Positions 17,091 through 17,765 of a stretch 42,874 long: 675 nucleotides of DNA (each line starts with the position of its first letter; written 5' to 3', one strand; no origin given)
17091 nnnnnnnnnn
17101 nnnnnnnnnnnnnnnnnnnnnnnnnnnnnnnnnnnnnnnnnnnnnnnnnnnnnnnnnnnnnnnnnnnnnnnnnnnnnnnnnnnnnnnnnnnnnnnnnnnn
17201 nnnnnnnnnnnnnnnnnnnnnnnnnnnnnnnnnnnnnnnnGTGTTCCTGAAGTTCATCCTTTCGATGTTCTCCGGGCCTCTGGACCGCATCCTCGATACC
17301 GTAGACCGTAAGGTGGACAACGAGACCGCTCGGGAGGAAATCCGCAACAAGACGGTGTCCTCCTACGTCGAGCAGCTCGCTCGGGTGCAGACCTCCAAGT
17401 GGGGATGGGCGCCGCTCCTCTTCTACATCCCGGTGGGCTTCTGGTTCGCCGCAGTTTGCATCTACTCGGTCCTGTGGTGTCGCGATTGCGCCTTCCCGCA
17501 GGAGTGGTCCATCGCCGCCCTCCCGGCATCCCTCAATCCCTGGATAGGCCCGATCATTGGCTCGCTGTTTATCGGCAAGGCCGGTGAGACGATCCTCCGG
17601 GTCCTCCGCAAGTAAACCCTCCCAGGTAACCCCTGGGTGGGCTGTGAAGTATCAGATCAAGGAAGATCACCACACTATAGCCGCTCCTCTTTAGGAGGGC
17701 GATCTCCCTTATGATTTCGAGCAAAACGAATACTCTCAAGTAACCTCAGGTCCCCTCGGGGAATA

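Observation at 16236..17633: The lysis cassette sits between the scaffold and capsid genes and is bracketed by 13-bp direct repeats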

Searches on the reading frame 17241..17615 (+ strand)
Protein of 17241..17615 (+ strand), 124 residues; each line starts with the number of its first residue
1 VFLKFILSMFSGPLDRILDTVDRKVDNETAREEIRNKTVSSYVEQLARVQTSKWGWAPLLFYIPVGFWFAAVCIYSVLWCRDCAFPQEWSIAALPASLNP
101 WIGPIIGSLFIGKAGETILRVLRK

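Call 9: search_protein_families(library=pfam, proteins=[window:17241-17615:+], max_evalue=0.1)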
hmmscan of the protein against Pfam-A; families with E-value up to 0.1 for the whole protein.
window:17241-17615:+ (124 aa): 0 families

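Call 10: search_protein_families(library=phrogs, proteins=[window:17241-17615:+], max_evalue=0.01)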
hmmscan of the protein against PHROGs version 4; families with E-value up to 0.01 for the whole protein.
window:17241-17615:+ (124 aa): 1 family
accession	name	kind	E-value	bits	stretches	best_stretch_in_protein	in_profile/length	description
phrog_12264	-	unknown function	2e-24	87.4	1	2-122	5-138/142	-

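Call 29: find_related_loci(query=window:17241-17615:+, collection=viral_contigs, flank=5000)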
Query window:17241-17615:+ (124 aa) in viral_contigs; peptide patterns used: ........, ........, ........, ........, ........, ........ (x = any residue, [..] = any of these).
18 stretches matched a pattern; 10 encode a relative of the query (tblastn E <= 1e-3); 10 distinct loci.
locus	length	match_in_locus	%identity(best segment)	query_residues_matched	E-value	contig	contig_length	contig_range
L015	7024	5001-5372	99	1-124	2e-81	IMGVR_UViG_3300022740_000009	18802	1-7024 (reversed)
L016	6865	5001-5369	87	2-124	4e-73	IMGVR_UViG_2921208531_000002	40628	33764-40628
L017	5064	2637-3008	82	1-124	2e-69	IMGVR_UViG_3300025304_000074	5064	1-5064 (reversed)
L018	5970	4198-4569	82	1-124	2e-69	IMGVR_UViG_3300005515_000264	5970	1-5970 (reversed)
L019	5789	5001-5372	82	1-124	2e-69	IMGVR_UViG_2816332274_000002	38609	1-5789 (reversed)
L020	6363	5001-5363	83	4-124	2e-68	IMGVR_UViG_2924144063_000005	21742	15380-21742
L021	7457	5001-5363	83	4-124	3e-68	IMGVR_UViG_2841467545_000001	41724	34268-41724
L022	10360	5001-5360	84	5-124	2e-67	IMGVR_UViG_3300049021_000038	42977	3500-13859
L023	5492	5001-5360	82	5-124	2e-65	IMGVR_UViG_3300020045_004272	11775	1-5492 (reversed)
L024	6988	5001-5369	80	2-124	2e-68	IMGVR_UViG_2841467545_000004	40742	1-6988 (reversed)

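Call 31: search_dna_similar(query=window:17241-17615:+, collection=phages, mode=protein, max_rows=30, max_evalue=0.001)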
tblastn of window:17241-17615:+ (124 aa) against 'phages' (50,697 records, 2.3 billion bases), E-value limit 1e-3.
Records with a match: 11; places in all: 11; records where one place covers at least 80% of the query: 11.
Best place of each record, by identity: <60% 11.
By first word of the organism name: Sulfitobacter 6; Sinorhizobium 2; Bradyrhizobium 1; Ruegeria 1; Rhizobium 1.
By host as written in the record: Sulfitobacter sp. CB2047 6; Sinorhizobium meliloti 2; Bradyrhizobium elkanii USDA 76 1; Ruegeria mobilis 1; Sinorhizobium americanum X2_25 1.
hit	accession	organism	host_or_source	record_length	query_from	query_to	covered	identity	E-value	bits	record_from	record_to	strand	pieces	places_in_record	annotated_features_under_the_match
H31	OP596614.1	Bradyrhizobium phage ppBeUSDA76-2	Bradyrhizobium elkanii USDA 76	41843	3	124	98%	53.2%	3e-39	144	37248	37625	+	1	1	hypothetical protein (x2)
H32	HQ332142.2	Sulfitobacter phage pCB2047-A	Sulfitobacter sp. CB2047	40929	5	106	82%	40.2%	1e-16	80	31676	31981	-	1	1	hypothetical protein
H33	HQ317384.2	Sulfitobacter phage pCB2047-C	Sulfitobacter sp. CB2047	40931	5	106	82%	40.2%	1e-16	80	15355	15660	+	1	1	hypothetical protein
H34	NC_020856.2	Sulfitobacter phage pCB2047-C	Sulfitobacter sp. CB2047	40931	5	106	82%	40.2%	1e-16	80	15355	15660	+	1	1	hypothetical protein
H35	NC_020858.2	Sulfitobacter phage pCB2047-A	Sulfitobacter sp. CB2047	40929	5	106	82%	40.2%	1e-16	80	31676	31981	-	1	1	hypothetical protein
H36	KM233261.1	Sulfitobacter phage NYA-2014a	Sulfitobacter sp. CB2047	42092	5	106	82%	40.2%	1e-16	80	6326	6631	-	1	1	hypothetical protein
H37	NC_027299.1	Sulfitobacter phage NYA-2014a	Sulfitobacter sp. CB2047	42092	5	106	82%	40.2%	1e-16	80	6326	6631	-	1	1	hypothetical protein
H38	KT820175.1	Ruegeria phage 45A6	Ruegeria mobilis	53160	2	122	98%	32.8%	8e-16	77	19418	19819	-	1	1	hypothetical protein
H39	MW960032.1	Rhizobium phage RHph_X2_25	Sinorhizobium americanum X2_25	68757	3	123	98%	27.7%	2e-5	47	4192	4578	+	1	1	hypothetical protein (x2)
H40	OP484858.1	Sinorhizobium phage NV1.1.1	Sinorhizobium meliloti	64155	3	124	98%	26.3%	5e-5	47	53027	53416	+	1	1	hypothetical protein (x2)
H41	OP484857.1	Sinorhizobium phage AP-16-3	Sinorhizobium meliloti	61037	11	124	92%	26.6%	2e-5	47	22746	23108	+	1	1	hypothetical protein (x2)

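Call 33: get_annotated_region(hit=H34, flank=2500)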
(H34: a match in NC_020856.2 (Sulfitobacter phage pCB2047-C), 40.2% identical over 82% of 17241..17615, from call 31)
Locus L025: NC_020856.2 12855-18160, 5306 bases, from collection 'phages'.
description: Sulfitobacter phage pCB2047-C, complete genome.
organism: Sulfitobacter phage pCB2047-C (NCBI taxid 754043)
taxonomy: Viruses; Duplodnaviria; Heunggongvirae; Uroviricota; Caudoviricetes
host: Sulfitobacter sp. CB2047; source: Arctic: Norwegian Sea; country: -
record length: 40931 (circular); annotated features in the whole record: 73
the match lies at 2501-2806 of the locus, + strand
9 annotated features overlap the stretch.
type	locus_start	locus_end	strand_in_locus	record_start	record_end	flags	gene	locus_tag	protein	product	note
CDS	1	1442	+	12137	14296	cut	-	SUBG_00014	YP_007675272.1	hypothetical protein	-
CDS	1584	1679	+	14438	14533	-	-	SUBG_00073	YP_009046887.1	hypothetical protein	-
CDS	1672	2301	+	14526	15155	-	-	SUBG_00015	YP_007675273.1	endolysin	-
CDS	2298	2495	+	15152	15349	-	-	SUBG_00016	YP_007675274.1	holin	contains MopB_DmsA-EC domain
CDS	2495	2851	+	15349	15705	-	-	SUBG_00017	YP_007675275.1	hypothetical protein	-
CDS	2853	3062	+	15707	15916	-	-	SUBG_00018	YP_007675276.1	hemolysin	-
CDS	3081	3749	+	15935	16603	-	-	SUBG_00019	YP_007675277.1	protease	-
CDS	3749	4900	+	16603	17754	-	-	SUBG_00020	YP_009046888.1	DNA repair exonuclease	-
CDS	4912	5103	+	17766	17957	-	-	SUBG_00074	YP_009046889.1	hypothetical protein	-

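Call 34: get_annotated_region(hit=H39, flank=2500)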
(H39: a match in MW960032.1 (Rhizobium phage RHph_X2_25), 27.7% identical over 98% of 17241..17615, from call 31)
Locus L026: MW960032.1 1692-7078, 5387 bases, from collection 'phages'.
description: Rhizobium phage RHph_X2_25, complete genome.
organism: Rhizobium phage RHph_X2_25 (NCBI taxid 2836083)
taxonomy: Viruses; Duplodnaviria; Heunggongvirae; Uroviricota; Caudoviricetes
host: Sinorhizobium americanum X2_25; source: Agricultural lands; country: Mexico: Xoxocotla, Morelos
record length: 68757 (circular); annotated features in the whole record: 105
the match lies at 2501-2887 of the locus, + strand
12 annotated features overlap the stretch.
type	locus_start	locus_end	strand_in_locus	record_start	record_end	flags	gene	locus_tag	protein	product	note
CDS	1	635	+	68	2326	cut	-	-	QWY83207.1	hypothetical protein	-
CDS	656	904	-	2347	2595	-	-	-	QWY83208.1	hypothetical protein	-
CDS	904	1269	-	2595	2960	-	-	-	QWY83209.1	hypothetical protein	-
CDS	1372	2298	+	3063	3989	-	-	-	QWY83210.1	lysozyme protein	GO_function: GO:0003796 - lysozyme activity; GO_process: GO:0008152 - metabolic process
CDS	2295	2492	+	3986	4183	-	-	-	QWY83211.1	hypothetical protein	-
CDS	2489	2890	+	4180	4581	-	-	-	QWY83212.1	hypothetical protein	-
CDS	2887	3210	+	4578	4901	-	-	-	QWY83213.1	hypothetical protein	-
CDS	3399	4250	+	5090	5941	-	-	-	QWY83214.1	Seg-like homing endonuclease protein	GO_function: GO:0003677 - DNA binding; GO_process: GO:0006355 - regulation of transcription, DNA-dependent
CDS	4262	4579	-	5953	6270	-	-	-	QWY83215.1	hypothetical protein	-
CDS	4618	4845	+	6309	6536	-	-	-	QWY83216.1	hypothetical protein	-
CDS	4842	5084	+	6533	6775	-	-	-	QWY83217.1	hypothetical protein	-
CDS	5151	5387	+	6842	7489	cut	-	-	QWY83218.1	putative trypsin-like peptidase protein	GO_function: GO:0003824 - catalytic activity; GO_process: GO:0006508 - proteolysis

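Call 36: find_related_loci(query=window:17241-17615:+, collection=genome_contigs, flank=4000)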
Query window:17241-17615:+ (124 aa) in genome_contigs; peptide patterns used: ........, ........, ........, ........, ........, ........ (x = any residue, [..] = any of these).
111 stretches matched a pattern, but none encodes a relative of the query by tblastn (E <= 1e-3).

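Call 38: find_related_loci(query=A1, collection=genome_contigs, flank=4000)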
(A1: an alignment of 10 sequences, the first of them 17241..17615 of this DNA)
Query A1 (124 aa) in genome_contigs; peptide patterns used: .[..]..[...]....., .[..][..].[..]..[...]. (x = any residue, [..] = any of these).
264 stretches matched a pattern; 48 encode a relative of the query (tblastn E <= 1e-3); 48 distinct loci.
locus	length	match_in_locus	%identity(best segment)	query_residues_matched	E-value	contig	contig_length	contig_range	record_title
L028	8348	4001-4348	61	9-124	8e-46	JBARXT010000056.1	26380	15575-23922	MAG: Xanthobacteraceae bacterium isolate MFD12220_ilm_asm_bin9 k127_69420, whole genome shotgun sequence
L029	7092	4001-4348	59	9-124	2e-44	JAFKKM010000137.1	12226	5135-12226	MAG: Hyphomicrobiales bacterium isolate SCN18_25_1_16_R1_B_62_13 SCN18_25_1_16_R1_B_scaffold_1133, whole genome shotgun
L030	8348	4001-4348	60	9-124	3e-44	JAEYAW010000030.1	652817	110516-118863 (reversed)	MAG: Proteobacteria bacterium isolate OH_HDB_45 k127_891888, whole genome shotgun sequence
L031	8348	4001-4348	59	9-124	6e-44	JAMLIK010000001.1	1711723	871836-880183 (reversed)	MAG: Xanthobacteraceae bacterium isolate ACE_NR_PROT16 ACE_NR_PROT16_1, whole genome shotgun sequence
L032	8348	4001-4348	58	9-124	2e-43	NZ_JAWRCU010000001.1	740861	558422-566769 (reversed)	Mesorhizobium sp. BAC0120 Scaffold1_1, whole genome shotgun sequence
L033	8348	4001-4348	56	9-124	1e-42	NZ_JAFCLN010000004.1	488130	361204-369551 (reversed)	Bradyrhizobium lablabi strain SZCCT0009 NODE_4, whole genome shotgun sequence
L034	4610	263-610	57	9-124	4e-42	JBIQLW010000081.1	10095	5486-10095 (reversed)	MAG: Bradyrhizobiaceae bacterium isolate mag.1g NODE_3609_length_10095, whole genome shotgun sequence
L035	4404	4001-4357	55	1-119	5e-42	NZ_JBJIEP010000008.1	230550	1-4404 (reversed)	Shinella sp. BYT-45 contig8, whole genome shotgun sequence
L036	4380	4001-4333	59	9-119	1e-41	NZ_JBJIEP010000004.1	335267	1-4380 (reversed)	Shinella sp. BYT-45 contig4, whole genome shotgun sequence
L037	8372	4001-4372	52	2-124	1e-40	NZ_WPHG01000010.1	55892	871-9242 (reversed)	Nitratireductor arenosus strain CAU 1489 contig10, whole genome shotgun sequence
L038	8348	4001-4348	53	9-124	4e-40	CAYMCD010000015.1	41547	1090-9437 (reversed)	MAG TPA_asm: uncultured Verrucomicrobiota bacterium isolate binchicken_co16_330 genome assembly, contig: NODE_1548_lengt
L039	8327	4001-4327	56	12-120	4e-39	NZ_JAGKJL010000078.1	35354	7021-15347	Bradyrhizobium australafricanum strain WSM 4400 scaffold_77, whole genome shotgun sequence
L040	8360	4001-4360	53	2-120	6e-39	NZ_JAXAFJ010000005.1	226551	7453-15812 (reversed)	Terrihabitans rhizophilus strain PJ23 Scaffold5, whole genome shotgun sequence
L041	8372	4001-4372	52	2-124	2e-38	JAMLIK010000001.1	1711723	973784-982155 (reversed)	MAG: Xanthobacteraceae bacterium isolate ACE_NR_PROT16 ACE_NR_PROT16_1, whole genome shotgun sequence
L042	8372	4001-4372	52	2-124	9e-38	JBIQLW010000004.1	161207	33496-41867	MAG: Bradyrhizobiaceae bacterium isolate mag.1g NODE_119_length_161207, whole genome shotgun sequence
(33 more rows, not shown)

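Call 51: find_encoding_contigs(protein=window:17241-17615:+, flank=3000, max_places=10)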
Protein window:17241-17615:+ (124 aa): 10 contigs read that carry it; 4 places shown.
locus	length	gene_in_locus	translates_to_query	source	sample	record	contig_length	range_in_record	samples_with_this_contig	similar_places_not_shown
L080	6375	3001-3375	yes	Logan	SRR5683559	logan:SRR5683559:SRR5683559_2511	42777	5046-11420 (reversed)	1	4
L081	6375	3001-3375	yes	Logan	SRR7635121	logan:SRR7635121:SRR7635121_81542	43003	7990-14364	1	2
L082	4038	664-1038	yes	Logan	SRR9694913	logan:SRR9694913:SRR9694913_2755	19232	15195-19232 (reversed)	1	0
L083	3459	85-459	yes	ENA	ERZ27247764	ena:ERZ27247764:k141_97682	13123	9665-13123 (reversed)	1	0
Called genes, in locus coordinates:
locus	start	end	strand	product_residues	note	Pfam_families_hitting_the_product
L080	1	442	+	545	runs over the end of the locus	PF12236:Head-tail_con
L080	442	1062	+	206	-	-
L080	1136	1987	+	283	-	PF05396:Phage_T7_Capsid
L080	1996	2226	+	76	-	PF13392:HNH_3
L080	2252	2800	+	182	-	PF00959:Phage_lysozyme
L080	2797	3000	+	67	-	-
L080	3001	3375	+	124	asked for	-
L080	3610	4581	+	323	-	PF21703:Gp10A-like, PF25209:Phage_capsid_4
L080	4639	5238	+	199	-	PF17212:Tube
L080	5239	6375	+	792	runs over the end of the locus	PF25675:Phage_nozzle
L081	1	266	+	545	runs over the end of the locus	PF12236:Head-tail_con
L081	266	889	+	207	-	-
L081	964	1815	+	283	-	PF05396:Phage_T7_Capsid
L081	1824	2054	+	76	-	PF13392:HNH_3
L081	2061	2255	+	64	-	-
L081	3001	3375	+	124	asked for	-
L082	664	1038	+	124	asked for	-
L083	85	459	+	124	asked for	-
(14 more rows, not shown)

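Call 76: search_protein_families(library=pfam, alignment_id=A1, max_evalue=1)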
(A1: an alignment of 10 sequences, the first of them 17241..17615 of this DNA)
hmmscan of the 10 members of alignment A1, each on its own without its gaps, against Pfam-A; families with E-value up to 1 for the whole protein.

A. member 1, window:17241-17615:+ (124 aa): 1 family
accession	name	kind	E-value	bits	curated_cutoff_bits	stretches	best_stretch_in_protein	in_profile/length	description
PF23408.1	TMEM126_like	-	0.12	12.2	24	1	39-83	193-238/254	TMEM126-like protein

B. families by the number of members that match (of 10 scanned): 5 families
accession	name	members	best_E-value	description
PF03226.21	Yippee-Mis18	1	0.027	Yippee zinc-binding/DNA-binding /Mis18, centromere assembly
PF23408.1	TMEM126_like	1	0.12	TMEM126-like protein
PF23884.1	DUF7237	1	0.16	Family of unknown function (DUF7237)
PF04834.18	Adeno_E3_14_5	1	0.18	Early E3 14.5 kDa protein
PF03621.18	MbtH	1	0.31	MbtH-like protein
